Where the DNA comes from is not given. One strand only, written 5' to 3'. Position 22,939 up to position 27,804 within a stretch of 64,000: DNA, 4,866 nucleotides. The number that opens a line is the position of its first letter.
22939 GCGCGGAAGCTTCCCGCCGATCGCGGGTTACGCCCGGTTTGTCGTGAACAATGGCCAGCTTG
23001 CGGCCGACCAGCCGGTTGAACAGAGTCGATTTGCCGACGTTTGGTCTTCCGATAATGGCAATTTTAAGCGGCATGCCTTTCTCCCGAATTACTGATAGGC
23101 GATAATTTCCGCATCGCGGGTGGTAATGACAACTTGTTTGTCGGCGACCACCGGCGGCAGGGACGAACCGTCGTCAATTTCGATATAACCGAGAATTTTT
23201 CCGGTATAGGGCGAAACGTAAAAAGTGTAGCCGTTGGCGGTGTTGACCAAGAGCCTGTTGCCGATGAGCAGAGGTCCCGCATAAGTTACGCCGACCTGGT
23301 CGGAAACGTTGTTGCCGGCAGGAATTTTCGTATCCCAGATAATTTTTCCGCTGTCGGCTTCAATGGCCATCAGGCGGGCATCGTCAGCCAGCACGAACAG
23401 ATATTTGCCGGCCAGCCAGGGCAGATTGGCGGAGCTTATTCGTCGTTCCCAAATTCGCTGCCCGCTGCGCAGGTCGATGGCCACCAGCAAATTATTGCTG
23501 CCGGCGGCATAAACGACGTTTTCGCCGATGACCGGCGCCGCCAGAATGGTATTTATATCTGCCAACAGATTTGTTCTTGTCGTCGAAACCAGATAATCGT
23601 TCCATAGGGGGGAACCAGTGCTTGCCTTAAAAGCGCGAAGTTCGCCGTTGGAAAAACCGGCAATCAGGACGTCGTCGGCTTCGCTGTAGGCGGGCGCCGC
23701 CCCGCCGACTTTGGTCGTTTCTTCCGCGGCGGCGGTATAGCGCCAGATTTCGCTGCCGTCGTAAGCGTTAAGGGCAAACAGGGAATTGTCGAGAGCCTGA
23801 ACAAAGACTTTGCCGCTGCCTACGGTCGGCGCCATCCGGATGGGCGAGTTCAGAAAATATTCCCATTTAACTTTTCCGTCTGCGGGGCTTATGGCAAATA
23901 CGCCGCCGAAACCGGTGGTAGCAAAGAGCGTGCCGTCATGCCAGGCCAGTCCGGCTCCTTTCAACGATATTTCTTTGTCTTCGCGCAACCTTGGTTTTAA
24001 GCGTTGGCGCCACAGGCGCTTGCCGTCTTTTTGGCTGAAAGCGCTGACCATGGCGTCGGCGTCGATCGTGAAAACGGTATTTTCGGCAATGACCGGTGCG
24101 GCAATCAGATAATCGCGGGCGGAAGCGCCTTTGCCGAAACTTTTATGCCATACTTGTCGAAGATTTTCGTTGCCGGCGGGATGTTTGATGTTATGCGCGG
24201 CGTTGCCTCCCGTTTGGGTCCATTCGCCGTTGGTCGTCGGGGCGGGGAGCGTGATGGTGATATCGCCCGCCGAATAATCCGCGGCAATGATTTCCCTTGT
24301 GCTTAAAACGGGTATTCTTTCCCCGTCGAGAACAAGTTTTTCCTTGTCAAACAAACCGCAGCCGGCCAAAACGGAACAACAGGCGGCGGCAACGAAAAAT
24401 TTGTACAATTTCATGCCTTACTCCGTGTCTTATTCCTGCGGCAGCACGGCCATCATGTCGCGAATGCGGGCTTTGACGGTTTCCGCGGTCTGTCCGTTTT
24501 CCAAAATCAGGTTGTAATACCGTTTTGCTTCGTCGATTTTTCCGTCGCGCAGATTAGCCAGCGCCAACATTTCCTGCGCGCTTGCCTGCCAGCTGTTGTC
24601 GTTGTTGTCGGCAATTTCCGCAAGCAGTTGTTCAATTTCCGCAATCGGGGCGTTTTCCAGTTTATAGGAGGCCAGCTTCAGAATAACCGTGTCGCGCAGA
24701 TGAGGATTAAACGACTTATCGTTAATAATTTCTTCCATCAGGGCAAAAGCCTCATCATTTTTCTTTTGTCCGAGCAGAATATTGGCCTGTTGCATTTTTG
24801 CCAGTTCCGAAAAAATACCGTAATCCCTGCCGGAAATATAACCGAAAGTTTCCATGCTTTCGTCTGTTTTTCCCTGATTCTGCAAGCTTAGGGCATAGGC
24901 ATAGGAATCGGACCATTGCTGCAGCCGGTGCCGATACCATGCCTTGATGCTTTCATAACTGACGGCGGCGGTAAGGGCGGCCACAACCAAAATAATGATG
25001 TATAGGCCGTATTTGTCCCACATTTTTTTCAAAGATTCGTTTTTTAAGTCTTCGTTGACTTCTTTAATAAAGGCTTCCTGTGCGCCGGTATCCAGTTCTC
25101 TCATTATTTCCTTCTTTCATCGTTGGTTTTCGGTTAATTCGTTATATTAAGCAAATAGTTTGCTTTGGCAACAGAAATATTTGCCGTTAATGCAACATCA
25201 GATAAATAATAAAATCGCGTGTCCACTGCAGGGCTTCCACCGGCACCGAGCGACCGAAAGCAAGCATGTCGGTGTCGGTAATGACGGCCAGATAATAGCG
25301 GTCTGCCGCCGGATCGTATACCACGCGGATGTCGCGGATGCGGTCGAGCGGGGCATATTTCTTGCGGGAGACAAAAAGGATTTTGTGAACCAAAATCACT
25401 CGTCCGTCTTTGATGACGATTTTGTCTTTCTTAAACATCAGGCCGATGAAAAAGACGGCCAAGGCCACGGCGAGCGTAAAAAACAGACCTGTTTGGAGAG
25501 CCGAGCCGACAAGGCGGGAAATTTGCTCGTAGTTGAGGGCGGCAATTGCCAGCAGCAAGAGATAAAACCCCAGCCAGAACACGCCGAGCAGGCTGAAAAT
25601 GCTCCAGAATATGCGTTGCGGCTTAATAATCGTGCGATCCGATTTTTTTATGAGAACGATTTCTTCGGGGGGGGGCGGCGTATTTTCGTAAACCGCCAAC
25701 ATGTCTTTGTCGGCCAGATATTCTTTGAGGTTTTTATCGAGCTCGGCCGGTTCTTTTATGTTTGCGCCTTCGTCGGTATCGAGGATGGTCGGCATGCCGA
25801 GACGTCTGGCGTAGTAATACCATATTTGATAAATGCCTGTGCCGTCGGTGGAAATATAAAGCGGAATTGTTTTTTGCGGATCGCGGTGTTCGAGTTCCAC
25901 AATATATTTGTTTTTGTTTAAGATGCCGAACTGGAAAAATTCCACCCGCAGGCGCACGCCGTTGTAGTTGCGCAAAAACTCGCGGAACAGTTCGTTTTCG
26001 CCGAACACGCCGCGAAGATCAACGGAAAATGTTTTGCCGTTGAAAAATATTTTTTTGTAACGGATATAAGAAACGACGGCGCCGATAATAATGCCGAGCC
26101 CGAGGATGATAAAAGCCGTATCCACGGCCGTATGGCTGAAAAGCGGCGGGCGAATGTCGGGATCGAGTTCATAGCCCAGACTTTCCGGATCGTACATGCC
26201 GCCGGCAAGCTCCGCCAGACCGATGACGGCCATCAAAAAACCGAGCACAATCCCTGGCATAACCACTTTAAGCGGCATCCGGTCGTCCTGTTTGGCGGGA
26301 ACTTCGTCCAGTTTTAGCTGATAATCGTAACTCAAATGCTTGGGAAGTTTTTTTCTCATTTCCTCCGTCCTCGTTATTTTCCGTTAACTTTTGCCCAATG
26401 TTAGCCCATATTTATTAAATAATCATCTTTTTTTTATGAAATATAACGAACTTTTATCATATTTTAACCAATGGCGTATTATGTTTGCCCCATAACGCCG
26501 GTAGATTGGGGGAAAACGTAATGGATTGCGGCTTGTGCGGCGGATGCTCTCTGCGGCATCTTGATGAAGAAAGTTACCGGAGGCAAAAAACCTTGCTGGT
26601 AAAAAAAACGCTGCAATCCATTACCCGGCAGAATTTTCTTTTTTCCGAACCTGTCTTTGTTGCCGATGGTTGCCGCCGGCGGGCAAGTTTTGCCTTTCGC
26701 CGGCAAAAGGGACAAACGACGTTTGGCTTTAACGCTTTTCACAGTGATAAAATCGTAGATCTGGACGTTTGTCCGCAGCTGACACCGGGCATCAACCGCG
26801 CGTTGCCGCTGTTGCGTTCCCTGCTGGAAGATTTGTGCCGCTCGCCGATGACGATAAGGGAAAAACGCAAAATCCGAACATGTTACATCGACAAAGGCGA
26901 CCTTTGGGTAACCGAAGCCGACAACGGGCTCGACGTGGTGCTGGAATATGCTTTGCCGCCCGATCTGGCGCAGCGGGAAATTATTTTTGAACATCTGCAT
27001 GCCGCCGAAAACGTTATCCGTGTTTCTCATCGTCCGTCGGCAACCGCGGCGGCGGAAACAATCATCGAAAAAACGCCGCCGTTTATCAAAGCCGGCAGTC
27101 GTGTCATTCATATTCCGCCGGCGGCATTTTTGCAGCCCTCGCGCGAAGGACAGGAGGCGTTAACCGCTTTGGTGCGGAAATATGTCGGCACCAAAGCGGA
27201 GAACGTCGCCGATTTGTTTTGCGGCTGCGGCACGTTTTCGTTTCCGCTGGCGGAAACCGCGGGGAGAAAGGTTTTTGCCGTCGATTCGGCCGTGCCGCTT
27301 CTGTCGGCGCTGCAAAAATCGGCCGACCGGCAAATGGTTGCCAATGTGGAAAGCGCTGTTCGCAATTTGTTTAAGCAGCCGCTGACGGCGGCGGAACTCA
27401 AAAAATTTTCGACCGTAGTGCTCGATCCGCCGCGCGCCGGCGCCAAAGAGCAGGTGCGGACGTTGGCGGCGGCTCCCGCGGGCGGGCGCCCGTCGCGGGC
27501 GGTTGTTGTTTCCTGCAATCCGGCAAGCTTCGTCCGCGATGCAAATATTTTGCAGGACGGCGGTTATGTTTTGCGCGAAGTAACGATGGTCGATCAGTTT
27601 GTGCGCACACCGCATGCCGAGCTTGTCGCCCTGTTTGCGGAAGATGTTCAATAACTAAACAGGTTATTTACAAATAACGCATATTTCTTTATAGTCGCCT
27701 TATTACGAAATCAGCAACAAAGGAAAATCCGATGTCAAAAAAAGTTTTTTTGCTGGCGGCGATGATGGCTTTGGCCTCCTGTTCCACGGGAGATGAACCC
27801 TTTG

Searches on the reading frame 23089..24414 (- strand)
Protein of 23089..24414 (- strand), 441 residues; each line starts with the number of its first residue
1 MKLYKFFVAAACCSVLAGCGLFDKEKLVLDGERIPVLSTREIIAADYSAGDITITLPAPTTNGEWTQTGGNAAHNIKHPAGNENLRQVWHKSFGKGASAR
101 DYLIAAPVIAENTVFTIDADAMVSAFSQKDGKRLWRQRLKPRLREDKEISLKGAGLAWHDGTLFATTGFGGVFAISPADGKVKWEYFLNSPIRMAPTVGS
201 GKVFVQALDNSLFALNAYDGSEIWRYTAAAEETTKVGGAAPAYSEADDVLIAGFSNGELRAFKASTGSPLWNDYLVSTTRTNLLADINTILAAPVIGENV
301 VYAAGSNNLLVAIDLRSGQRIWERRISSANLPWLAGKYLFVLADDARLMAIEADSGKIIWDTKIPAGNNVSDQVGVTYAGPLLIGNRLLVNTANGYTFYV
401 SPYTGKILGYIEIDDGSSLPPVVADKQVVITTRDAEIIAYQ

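Call 54: search_protein_families(library=pfam, proteins=[window:23089-24414:-], max_evalue=0.00001)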
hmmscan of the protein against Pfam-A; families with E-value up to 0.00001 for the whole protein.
window:23089-24414:- (441 aa): 4 families
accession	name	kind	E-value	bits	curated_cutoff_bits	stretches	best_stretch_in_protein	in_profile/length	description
PF13360.13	PQQ_2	-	1.3e-58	198.9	27.6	1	120-361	2-232/233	Outer membrane protein assembly factor BamB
PF13570.13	Beta-prop_ACSF4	-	1.6e-19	71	133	2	106-229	96-213/329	Beta-alanine-activating enzyme, beta-propeller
PF01011.28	PQQ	-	2.3e-19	70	26.7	0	192-269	49-136/595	Glucose/ethanol/alcohol dehydrogenase, beta-propeller domain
PF25293.1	Beta-prop_EMC1_N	-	3.2e-08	34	34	0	300-369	33-108/219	EMC1 N-terminal beta-propeller domain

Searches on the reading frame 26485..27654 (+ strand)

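Call 54: search_protein_families(library=pfam, proteins=[window:26485-27654:+], max_evalue=0.00001)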
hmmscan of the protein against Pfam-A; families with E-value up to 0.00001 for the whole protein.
window:26485-27654:+ (389 aa): 1 family
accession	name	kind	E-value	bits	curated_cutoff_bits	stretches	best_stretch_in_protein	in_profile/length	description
PF05958.17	tRNA_U5-meth_tr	-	2.1e-13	50.5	23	1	213-380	177-350/357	tRNA (Uracil-5-)-methyltransferase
